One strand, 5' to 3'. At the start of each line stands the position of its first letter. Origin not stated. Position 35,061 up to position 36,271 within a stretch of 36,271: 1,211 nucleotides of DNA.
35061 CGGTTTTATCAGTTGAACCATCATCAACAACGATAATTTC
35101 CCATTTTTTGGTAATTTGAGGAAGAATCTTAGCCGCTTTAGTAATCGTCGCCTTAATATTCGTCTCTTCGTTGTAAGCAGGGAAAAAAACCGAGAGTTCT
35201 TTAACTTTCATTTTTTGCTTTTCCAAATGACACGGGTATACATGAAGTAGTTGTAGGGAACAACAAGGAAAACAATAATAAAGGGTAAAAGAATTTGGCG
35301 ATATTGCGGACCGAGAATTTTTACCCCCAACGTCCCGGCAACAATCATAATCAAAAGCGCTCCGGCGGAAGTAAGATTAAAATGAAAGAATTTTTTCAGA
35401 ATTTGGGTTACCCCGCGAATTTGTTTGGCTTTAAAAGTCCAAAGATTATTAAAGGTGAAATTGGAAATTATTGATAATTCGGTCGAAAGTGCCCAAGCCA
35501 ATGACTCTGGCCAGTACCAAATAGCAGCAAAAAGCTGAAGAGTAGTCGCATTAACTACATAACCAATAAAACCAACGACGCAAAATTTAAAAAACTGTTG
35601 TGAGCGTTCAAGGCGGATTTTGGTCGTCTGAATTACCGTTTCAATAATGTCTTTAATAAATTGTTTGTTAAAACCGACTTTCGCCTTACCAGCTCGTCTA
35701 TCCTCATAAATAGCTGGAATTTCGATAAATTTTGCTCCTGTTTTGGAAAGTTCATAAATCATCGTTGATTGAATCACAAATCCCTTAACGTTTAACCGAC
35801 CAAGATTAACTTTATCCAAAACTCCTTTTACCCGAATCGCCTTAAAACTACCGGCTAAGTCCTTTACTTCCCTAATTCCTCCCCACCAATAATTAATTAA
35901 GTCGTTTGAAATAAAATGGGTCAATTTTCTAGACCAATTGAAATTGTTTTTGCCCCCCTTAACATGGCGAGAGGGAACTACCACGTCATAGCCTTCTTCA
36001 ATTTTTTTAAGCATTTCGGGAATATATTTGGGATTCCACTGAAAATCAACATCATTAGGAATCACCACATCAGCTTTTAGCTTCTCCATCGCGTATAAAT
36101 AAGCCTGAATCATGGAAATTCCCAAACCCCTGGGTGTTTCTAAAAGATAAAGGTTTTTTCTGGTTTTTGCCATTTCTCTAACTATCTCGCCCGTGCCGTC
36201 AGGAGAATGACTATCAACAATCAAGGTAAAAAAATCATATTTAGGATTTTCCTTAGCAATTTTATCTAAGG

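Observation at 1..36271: Wall-to-wall GT-C glycosyltransferase island: 16 polytopic transferases from about five families plus 8 GT2 in 36 kb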

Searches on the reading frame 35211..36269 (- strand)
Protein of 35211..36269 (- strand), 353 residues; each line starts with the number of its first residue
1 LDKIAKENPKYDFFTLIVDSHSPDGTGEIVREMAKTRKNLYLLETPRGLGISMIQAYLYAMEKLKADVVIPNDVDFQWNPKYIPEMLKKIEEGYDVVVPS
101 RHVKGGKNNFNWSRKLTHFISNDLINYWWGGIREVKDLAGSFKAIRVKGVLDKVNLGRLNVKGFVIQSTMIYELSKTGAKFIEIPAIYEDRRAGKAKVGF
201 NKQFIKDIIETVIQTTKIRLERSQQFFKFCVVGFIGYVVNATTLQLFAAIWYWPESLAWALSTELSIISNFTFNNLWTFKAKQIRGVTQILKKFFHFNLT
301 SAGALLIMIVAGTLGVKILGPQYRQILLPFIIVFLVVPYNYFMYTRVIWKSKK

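Call 8: search_protein_families(library=pfam, proteins=[window:35211-36269:-], max_evalue=1)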
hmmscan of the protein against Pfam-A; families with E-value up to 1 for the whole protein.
window:35211-36269:- (353 aa): 3 families
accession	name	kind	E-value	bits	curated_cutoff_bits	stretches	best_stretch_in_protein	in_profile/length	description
PF00535.33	Glycos_transf_2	-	1.8e-17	64.2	23.3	1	7-129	22-145/168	Glycosyl transferase family 2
PF04138.20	GtrA_DPMS_TM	-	6.6e-15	55.8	26.1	1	228-349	1-117/117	GtrA/DPMS, transmembrane domain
PF13506.12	Glyco_transf_21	-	0.045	13.6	21.7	1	57-108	22-74/174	Glycosyl transferase family 21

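Call 13: search_protein_families(library=ncbifam, proteins=[window:35211-36269:-], max_evalue=0.1)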
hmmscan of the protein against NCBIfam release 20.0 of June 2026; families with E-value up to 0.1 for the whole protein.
window:35211-36269:- (353 aa): 5 families
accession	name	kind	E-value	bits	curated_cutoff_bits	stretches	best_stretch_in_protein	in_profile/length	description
NF047588.1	GlcsyltransPgfSStrep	equivalog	3.1e-12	46.3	500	1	8-239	30-245/308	glycosyltransferase PgfS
TIGR04182.1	glyco_TIGR04182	equivalog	4.3e-12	46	325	1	16-244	31-242/293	S-layer glycoprotein N-glycosyltransferase AglJ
NF007986.1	PRK10714.1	equivalog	7.2e-10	38.4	529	1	12-221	38-234/316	undecaprenyl-phosphate 4-deoxy-4-formamido-L-arabinose transferase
NF041391.1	DPhHxTase_Halo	equivalog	6e-08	31.9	375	1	17-112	29-115/213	dolichyl-phosphate hexose transferase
NF045692.1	OglycostaseCruG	equivalog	0.009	15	600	1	16-98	74-161/386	2'-O-glycosyltransferase CruG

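Call 15: find_related_loci(query=window:35211-36269:-, collection=genome_contigs, flank=10000)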
Query window:35211-36269:- (353 aa) in genome_contigs; peptide patterns used: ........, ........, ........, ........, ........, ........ (x = any residue, [..] = any of these).
34 stretches matched a pattern; 4 encode a relative of the query (tblastn E <= 1e-3); 4 distinct loci.
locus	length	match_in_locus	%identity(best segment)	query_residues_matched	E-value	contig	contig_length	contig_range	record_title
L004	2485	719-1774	77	1-353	0e+0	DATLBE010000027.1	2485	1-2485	MAG TPA_asm: Nevskiaceae bacterium isolate SMAG_U14290 k141_473489, whole genome shotgun sequence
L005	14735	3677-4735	74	1-353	0e+0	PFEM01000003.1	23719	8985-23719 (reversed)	MAG: Candidatus Shapirobacteria bacterium CG10_big_fil_rev_8_21_14_0_10_48_15 CG10_8_21_14_0.10_scaffold_5847_c, whole g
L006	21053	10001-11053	69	1-352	4e-162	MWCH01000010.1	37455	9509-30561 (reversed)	MAG: Microgenomates group bacterium ADurb.Bin219 BWY24_contig000010, whole genome shotgun sequence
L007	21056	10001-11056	59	1-353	8e-138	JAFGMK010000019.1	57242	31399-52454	MAG: Candidatus Paceibacterota bacterium isolate Zod_Metabat.464 k87_6117855, whole genome shotgun sequence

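Call 23: search_solved_structures(query=window:35211-36269:-, max_evalue=0.001)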
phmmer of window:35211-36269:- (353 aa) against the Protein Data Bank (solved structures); distinct sequences matched with E-value up to 0.001: 4.
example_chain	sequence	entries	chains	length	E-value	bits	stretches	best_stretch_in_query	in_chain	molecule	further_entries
5mlz_A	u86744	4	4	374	8.8e-26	94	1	13-325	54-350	Dolichol monophosphate mannose synthase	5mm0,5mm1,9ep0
9hwj_A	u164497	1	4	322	2.7e-07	33.1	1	12-221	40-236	Undecaprenyl-phosphate 4-deoxy-4-formamido-L-arabinose transferase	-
9bhc_C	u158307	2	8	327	0.00022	23.6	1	15-220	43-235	Undecaprenyl-phosphate 4-deoxy-4-formamido-L-arabinose transferase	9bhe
8vxh_A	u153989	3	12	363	0.0003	23.1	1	15-220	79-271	Undecaprenyl-phosphate 4-deoxy-4-formamido-L-arabinose transferase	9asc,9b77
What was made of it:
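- Closest known: Pyrococcus furiosus dolichyl-phosphate mannose synthase. Same: The GT2 catalytic domain fused to a four-helix GtrA-like TM domain matches across both domains (8.8e-26, call 23).
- The GT2-GtrA fusion matches the DPMS structure 5mlz at 8.8e-26 over the catalytic and TM domains (call 23). There is a DPMS-type synthase (call 23).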

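Call 75: search_protein_families(library=pfam, proteins=[L005:2850-3563:-, L006:7214-7969:-, L006:8646-9938:+, L006:11082-12191:-, L007:5350-6075:+, L007:6072-7040:+, L007:9136-9864:-, L007:11062-12222:-], max_evalue=0.001)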
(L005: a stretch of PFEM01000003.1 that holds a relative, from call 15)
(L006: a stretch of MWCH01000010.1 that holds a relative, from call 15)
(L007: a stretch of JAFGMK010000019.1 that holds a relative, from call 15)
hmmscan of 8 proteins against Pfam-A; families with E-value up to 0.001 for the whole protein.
L005:2850-3563:- (237 aa): 1 family
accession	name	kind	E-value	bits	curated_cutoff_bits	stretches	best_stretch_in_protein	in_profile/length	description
PF01746.26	tRNA_m1G_MT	-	6.9e-62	209.1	27.3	1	24-234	2-195/195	tRNA (Guanine-1)-methyltransferase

L006:7214-7969:- (251 aa): 1 family
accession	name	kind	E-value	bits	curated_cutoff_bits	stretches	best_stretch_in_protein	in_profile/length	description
PF01746.26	tRNA_m1G_MT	-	6.9e-61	205.8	27.3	1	42-247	3-195/195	tRNA (Guanine-1)-methyltransferase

L006:8646-9938:+ (430 aa): 8 families
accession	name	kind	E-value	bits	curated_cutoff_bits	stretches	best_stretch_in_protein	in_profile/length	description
PF03721.20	UDPG_MGDP_dh_N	-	4.5e-56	189.8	27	1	1-183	1-185/187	UDP-glucose/GDP-mannose dehydrogenase family, NAD binding domain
PF00984.24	UDPG_MGDP_dh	-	6.8e-32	109.9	25.4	1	200-290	2-92/94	UDP-glucose/GDP-mannose dehydrogenase family, central domain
PF03720.21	UDPG_MGDP_dh_C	-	1.4e-31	109.3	30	1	314-415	1-103/103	UDP-glucose/GDP-mannose dehydrogenase family, UDP binding domain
PF00070.33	Pyr_redox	-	5.8e-06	27.2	22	1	2-31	1-30/82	Pyridine nucleotide-disulphide oxidoreductase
PF03446.21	NAD_binding_2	-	1.2e-05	25.9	21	1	2-139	1-111/161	NAD binding domain of 6-phosphogluconate dehydrogenase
PF01210.29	NAD_Gly3P_dh_N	-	5.8e-05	23.6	23.1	0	2-86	1-79/158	NAD-dependent glycerol-3-phosphate dehydrogenase N-terminus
PF03807.23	F420_oxidored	-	0.00015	22.7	21.6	0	2-85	1-68/94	NADP oxidoreductase coenzyme F420-dependent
PF02558.23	ApbA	-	0.00043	20.4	22.2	0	3-84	1-74/150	Ketopantoate reductase PanE/ApbA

L006:11082-12191:- (369 aa): 0 families

L007:5350-6075:+ (241 aa): 2 families
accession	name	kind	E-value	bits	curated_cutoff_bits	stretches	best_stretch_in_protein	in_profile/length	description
PF00483.29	NTP_transferase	-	4.6e-53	180.8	21.2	1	2-235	1-243/245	Nucleotidyl transferase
PF12804.13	NTP_transf_3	-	1.3e-08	35.6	27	1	3-109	1-95/160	MobA-like NTP transferase domain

L007:6072-7040:+ (322 aa): 8 families
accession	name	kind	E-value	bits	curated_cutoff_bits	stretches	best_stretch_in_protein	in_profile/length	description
PF16363.11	GDP_Man_Dehyd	-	5.3e-78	263.2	27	1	4-306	1-331/332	GDP-mannose 4,6 dehydratase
PF01370.27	Epimerase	-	1.5e-64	218.2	20.9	1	3-242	1-240/240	NAD dependent epimerase/dehydratase family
PF01073.25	3Beta_HSD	-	3.1e-20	72.8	22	1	4-225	1-224/280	3-beta hydroxysteroid dehydrogenase/isomerase family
PF02719.21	Polysacc_synt_2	-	2.4e-19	70.1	20.2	1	3-276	1-266/293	Polysaccharide biosynthesis protein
PF07993.18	NAD_binding_4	-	4.9e-18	65.7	20.1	1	5-180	1-207/258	Male sterility protein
PF04321.23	RmlD_sub_bind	-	2.1e-13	50.4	27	1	1-163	1-138/287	RmlD substrate binding domain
PF13460.12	NAD_binding_10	-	2.6e-08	34.4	27.2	1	40-164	28-134/184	NAD(P)H-binding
PF00106.31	adh_short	-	0.0001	22.3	26.6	0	3-74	3-72/195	short chain dehydrogenase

L007:9136-9864:- (242 aa): 1 family
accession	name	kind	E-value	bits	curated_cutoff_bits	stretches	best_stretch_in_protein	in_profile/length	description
PF01746.26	tRNA_m1G_MT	-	5.6e-60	202.9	27.3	1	23-238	2-195/195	tRNA (Guanine-1)-methyltransferase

L007:11062-12222:- (386 aa): 0 families
